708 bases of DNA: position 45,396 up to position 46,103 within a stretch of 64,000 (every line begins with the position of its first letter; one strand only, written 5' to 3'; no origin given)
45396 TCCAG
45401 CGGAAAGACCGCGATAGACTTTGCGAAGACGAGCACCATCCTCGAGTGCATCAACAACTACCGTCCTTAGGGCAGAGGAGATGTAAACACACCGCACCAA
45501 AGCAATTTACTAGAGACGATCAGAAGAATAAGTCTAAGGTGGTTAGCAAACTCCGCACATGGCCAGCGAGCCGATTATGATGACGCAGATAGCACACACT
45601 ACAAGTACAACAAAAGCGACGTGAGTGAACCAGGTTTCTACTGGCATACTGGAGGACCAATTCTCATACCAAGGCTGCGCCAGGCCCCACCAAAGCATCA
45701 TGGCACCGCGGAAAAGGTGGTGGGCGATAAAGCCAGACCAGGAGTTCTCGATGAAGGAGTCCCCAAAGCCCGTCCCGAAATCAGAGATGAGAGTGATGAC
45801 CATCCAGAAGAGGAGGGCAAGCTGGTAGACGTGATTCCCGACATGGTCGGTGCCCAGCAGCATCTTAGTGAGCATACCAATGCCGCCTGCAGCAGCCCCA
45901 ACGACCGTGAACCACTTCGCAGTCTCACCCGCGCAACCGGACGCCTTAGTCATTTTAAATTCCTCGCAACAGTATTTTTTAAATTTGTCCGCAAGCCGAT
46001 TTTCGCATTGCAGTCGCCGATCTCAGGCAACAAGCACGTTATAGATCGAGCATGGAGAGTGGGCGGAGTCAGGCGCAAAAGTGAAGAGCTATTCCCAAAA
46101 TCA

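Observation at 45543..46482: Tandem pair of paralogous small 4-TM membrane proteins (136 and 137 aa) on the minus strand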

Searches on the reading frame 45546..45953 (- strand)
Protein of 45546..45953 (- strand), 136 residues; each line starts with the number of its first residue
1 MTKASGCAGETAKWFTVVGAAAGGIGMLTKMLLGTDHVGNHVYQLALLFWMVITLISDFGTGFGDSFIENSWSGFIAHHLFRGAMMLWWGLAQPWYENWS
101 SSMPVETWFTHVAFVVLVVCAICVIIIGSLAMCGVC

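Call 7: search_protein_families(library=pfam, proteins=[window:45546-45953:-], max_evalue=10)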
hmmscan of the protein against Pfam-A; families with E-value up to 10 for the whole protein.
window:45546-45953:- (136 aa): 1 family
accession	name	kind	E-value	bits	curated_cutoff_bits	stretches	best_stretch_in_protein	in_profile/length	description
PF03419.18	Peptidase_U4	-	0.021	14.5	28.4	1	10-125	29-127/284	Sporulation factor SpoIIGA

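Call 8: find_homologous_proteins(query=window:45546-45953:-, max_evalue=1)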
Query window:45546-45953:- (136 aa): 2 proteins with E <= 1 among 21 candidates.
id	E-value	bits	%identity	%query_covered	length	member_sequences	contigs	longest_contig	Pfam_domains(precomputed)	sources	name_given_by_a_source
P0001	2.2e-86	305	100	100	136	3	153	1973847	-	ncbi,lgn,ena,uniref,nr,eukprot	ncbi:hypothetical protein GL50803_004705 [Giardia duodenalis]|uniref:Uncharacterized protein n=2 Tax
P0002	3.8e-69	249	83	100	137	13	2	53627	-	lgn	-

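Call 16: find_encoding_contigs(protein=P0001, flank=6000, max_places=4)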
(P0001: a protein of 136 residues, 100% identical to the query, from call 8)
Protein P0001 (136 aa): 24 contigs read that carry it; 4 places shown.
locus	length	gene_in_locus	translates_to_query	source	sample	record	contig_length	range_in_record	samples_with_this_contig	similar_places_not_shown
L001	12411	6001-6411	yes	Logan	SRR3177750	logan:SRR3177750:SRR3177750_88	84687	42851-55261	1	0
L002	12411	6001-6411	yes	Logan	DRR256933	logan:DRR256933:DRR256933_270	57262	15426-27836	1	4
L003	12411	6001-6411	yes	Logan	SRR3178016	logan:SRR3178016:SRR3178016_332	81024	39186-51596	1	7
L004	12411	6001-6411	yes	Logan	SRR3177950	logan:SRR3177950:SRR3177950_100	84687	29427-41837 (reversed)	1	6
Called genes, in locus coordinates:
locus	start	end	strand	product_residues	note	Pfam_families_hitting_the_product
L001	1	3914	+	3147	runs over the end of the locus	PF02138:Beach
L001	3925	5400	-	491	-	-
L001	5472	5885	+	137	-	-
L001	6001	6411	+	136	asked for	-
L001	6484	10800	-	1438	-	PF00023:Ank (faint), PF12796:Ank_2, PF13606:Ank_3 (faint), PF13857:Ank_5 (faint), PF12796:Ank_2, PF12796:Ank_2, PF13637:Ank_4 (weak), PF12796:Ank_2, +1 more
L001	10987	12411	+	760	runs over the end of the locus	PF12796:Ank_2, PF00023:Ank (faint), PF13857:Ank_5 (faint), PF12796:Ank_2 (weak)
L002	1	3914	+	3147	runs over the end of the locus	PF02138:Beach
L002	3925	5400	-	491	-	-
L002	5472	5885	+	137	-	-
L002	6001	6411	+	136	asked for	-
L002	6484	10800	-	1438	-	PF00023:Ank (faint), PF12796:Ank_2, PF13606:Ank_3 (faint), PF13857:Ank_5 (faint), PF12796:Ank_2, PF12796:Ank_2, PF13637:Ank_4 (weak), PF12796:Ank_2, +1 more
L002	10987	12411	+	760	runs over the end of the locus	PF12796:Ank_2, PF00023:Ank (faint), PF13857:Ank_5 (faint), PF12796:Ank_2 (weak)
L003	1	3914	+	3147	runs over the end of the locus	PF02138:Beach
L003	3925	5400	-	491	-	-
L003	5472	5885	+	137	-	-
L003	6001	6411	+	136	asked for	-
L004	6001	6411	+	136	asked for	-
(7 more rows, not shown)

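Call 20: predict_structure(alignment_id=A1)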
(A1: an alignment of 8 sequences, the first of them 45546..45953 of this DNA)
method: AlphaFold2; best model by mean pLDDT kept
length: 136 residues; sequences in the alignment: 8
mean_pLDDT: 52.9   pTM: 0.36
mean pLDDT of the five models: 52.9, 48.6, 47.4, 46.1, 44.9
residues with pLDDT >= 90: 0; 70-90: 0; 50-70: 99; < 50: 37
segments of 3 or more residues with pLDDT < 50: 1-9, 60-80, 134-136
pLDDT, mean of each block of 10 residues (from residue 1): 42 55 56 54 58 56 42 43 52 53 54 62 63 49
secondary structure, 60 per line:
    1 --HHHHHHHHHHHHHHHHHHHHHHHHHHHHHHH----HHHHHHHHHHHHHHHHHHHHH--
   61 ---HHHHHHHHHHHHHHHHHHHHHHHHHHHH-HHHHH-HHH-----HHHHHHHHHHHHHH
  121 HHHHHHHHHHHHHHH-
elements in order: H3-33 H38-58 H64-91 H93-97 H107-135

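Call 23: search_protein_representatives(alignment_id=A1)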
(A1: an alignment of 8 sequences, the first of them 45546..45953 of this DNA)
Query: 8 sequences, 137 profile positions. Proteins with E-value up to 0.001 (for the whole library): 7; up to 1e-10: 4; up to 1e-30: 2. The best 7 are listed.
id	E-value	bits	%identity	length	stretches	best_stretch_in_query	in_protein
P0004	7.1e-65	233.1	-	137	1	1-137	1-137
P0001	2.7e-54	198.8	-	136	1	1-137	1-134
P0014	1.0e-19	86.9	-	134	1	1-131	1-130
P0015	2.9e-11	59.5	-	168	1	5-137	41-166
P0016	2.5e-06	43.5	-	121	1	12-135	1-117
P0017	6.2e-05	39.0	-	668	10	32-118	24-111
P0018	2.0e-04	37.3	-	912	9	7-39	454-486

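Call 26: list_cluster_members(proteins=[P0014, P0015, P0016])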
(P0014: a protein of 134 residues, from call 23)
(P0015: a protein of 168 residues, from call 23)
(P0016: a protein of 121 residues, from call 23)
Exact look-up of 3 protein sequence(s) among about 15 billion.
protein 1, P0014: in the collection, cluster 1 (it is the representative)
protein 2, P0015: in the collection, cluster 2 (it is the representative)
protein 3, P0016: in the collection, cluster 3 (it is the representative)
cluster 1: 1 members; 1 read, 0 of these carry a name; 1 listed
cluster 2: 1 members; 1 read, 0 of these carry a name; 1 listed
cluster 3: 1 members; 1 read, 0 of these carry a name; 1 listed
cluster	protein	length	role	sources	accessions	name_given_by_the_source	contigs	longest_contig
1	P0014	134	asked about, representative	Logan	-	-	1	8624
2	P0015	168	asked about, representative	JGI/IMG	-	-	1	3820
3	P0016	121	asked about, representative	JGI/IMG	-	-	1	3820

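Call 27: search_protein_families(library=pfam, proteins=[P0014, P0015, P0016, P0002], max_evalue=10)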
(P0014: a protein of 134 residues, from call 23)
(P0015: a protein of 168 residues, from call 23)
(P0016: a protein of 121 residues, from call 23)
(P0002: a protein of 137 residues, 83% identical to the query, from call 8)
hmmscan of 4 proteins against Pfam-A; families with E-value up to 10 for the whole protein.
P0014 (134 aa): 1 family
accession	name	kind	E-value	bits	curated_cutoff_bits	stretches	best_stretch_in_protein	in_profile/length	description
PF03419.18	Peptidase_U4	-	1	9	28.4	1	11-125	30-126/284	Sporulation factor SpoIIGA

P0015 (168 aa): 2 families
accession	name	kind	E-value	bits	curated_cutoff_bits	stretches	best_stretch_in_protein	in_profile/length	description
PF08507.15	COPI_assoc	-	3.1e-05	24.5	30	1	47-158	3-104/130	COPI associated protein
PF17555.7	TssN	-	4.3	7.1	30.3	1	54-136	10-91/274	Type VI secretion system, TssN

P0016 (121 aa): 2 families
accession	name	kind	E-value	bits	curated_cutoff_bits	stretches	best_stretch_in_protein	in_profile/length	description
PF20100.4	DUF6490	-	0.064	13.7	23.7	1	4-34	95-125/127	Family of unknown function (DUF6490)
PF08507.15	COPI_assoc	-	0.091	13.3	30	1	1-114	4-107/130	COPI associated protein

P0002 (137 aa): 1 family
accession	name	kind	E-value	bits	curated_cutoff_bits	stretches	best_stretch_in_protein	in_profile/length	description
PF03419.18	Peptidase_U4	-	0.00028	20.7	28.4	1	10-130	29-131/284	Sporulation factor SpoIIGA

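Call 29: find_homologous_proteins(query=A2, max_evalue=10)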
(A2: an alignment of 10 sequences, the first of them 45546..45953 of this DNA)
Query A2 (10 sequences) (136 aa, profile of the alignment): 7 proteins with E <= 10 among 5548 candidates.
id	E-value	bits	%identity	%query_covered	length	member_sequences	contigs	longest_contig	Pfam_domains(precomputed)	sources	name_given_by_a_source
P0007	3.0e-52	194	28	94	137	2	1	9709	-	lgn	-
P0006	1.0e-51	192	24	94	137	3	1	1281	-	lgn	-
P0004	2.0e-50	188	24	94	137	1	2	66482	-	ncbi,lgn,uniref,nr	ncbi:Hypothetical protein GLP15_4936 [Giardia lamblia P15]|uniref:Uncharacterized protein n=1 Tax=Gi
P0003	2.5e-50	188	25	94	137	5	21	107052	-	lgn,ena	-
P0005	3.0e-50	187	26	98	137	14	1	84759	-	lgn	-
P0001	9.6e-50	186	100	100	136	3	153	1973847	-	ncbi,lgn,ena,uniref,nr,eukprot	ncbi:hypothetical protein GL50803_004705 [Giardia duodenalis]|uniref:Uncharacterized protein n=2 Tax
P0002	1.1e-48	182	83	100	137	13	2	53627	-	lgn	-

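Call 30: find_encoding_contigs(protein=P0015, flank=5000, max_places=3)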
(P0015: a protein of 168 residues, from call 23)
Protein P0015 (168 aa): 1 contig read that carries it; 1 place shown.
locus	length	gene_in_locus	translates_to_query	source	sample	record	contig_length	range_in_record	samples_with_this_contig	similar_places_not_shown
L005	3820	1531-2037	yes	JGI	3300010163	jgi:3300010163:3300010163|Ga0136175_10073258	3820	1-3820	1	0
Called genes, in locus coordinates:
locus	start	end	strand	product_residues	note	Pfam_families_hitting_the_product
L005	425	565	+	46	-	-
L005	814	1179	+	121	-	-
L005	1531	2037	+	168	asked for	-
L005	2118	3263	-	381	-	-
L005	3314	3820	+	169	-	?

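Call 31: find_encoding_contigs(protein=P0014, flank=6000, max_places=3)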
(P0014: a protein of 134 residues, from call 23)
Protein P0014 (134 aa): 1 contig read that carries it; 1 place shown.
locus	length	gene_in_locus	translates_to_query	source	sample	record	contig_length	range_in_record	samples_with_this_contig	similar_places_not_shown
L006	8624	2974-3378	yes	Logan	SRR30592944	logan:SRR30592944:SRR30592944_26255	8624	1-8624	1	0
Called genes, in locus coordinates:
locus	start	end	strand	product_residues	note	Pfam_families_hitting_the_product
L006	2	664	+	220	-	?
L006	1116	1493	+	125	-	-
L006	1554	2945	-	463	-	-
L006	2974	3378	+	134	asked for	-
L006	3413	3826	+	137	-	-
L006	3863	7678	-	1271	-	-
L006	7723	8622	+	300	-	?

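Call 40: find_related_loci(query=A4, collection=metagenome_contigs, flank=4000)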
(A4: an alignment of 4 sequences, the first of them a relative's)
Query A4 (168 aa) in metagenome_contigs; peptide patterns used: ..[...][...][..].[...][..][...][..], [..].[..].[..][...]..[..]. (x = any residue, [..] = any of these).
245 stretches matched a pattern, but none encodes a relative of the query by tblastn (E <= 1e-3).

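Call 48: find_encoding_contigs(protein=P0002, flank=3000, max_places=2)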
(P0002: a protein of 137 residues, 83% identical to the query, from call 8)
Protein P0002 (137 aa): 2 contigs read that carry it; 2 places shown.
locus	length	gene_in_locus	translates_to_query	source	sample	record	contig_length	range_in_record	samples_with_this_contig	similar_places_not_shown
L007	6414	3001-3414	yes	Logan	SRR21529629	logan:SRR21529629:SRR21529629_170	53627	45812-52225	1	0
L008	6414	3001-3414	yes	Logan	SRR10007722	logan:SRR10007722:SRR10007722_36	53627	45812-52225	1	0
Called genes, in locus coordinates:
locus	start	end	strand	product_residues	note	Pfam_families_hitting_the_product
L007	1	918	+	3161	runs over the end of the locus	PF02138:Beach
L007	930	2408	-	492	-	-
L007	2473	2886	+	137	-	-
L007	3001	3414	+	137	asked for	-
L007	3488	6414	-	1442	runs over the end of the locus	PF00023:Ank (faint), PF12796:Ank_2, PF13606:Ank_3 (faint), PF12796:Ank_2, PF28159:CEP89 (weak), PF12796:Ank_2, PF13637:Ank_4 (weak), PF12796:Ank_2, +1 more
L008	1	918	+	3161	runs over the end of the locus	PF02138:Beach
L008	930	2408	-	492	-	-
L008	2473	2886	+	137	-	-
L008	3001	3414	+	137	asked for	-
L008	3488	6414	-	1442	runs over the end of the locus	PF00023:Ank (faint), PF12796:Ank_2, PF13606:Ank_3 (faint), PF12796:Ank_2, PF28159:CEP89 (weak), PF12796:Ank_2, PF13637:Ank_4 (weak), PF12796:Ank_2, +1 more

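Call 62: search_protein_families(library=pfam, proteins=[L006:3413-3823:+, L005:2118-3260:-, L005:3314-3820:+, L006:3863-7675:-], max_evalue=10)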
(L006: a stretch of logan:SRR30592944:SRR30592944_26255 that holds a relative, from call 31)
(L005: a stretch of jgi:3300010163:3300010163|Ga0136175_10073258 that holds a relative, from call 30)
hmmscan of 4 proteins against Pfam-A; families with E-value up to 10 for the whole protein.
L006:3413-3823:+ (137 aa): 2 families
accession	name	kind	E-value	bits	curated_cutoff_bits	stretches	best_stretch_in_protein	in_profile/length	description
PF12420.13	DUF3671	-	1.5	8.7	34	1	42-128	165-203/223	Fam-L, Fam-M like protein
PF18898.5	DUF5654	-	2.7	8.5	23.8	1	100-130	38-66/71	Family of unknown function (DUF5654)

L005:2118-3260:- (380 aa): 0 families

L005:3314-3820:+ (169 aa): 2 families
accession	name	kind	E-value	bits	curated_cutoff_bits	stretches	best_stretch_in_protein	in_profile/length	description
PF00400.38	WD40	-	0.00088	20.2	27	1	63-90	10-38/39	WD domain, G-beta repeat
PF23409.1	Beta-prop_EML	-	0.2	11.5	88.2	1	66-92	158-184/267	Echinoderm microtubule-associated protein first beta-propeller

L006:3863-7675:- (1270 aa): 12 families
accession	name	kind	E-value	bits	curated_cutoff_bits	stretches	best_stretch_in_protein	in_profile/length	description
PF12796.13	Ank_2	-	1.9e-121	397.4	27.3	12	1085-1170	1-82/90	Ankyrin repeats (3 copies)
PF00023.36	Ank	-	2.5e-73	238.2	21.1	14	1148-1169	2-23/33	Ankyrin repeat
PF13606.12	Ank_3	-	1.7e-63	202.5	22.3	13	1147-1169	1-23/30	Ankyrin repeat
PF13637.12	Ank_4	-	2.5e-55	183.7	22.7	16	103-150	1-50/50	Ankyrin repeats (many copies)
PF13857.12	Ank_5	-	2.4e-47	158.9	27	15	1147-1183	15-53/56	Ankyrin repeats (many copies)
PF24521.3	Ank_KRIT1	-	1.1e-06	28.9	80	1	1077-1171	14-108/149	KRIT1 ankyrin-repeats domain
PF14362.11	DUF4407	-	0.078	12.7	31.3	2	215-349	113-250/297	Domain of unknown function (DUF4407)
PF00462.30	Glutaredoxin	-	0.089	13.5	22.9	1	183-209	2-23/60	Glutaredoxin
PF00170.26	bZIP_1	-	0.2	12.2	27.6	0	248-269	32-53/64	bZIP transcription factor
PF11418.13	Scaffolding_pro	-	1.9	9.6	25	1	260-308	14-63/100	Phi29 scaffolding protein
PF01496.24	V_ATPase_I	-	1.9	6.8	30.7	1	222-370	42-169/815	V-type ATPase 116kDa subunit family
PF05812.17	Herpes_BLRF2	-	2.3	8.8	25.8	2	247-363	7-107/119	Herpesvirus BLRF2 protein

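Call 71: find_related_loci(query=P0015, collection=metagenome_contigs, flank=4000)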
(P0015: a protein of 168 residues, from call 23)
Query P0015 (168 aa) in metagenome_contigs; peptide patterns used: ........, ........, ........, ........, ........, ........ (x = any residue, [..] = any of these).
135 stretches matched a pattern, but none encodes a relative of the query by tblastn (E <= 1e-3).

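Call 92: find_related_loci(query=A4, collection=viral_contigs, flank=3000)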
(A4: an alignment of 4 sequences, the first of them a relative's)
Query A4 (168 aa) in viral_contigs; peptide patterns used: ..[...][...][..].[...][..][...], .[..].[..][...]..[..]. (x = any residue, [..] = any of these).
46 stretches matched a pattern, but none encodes a relative of the query by tblastn (E <= 1e-3).
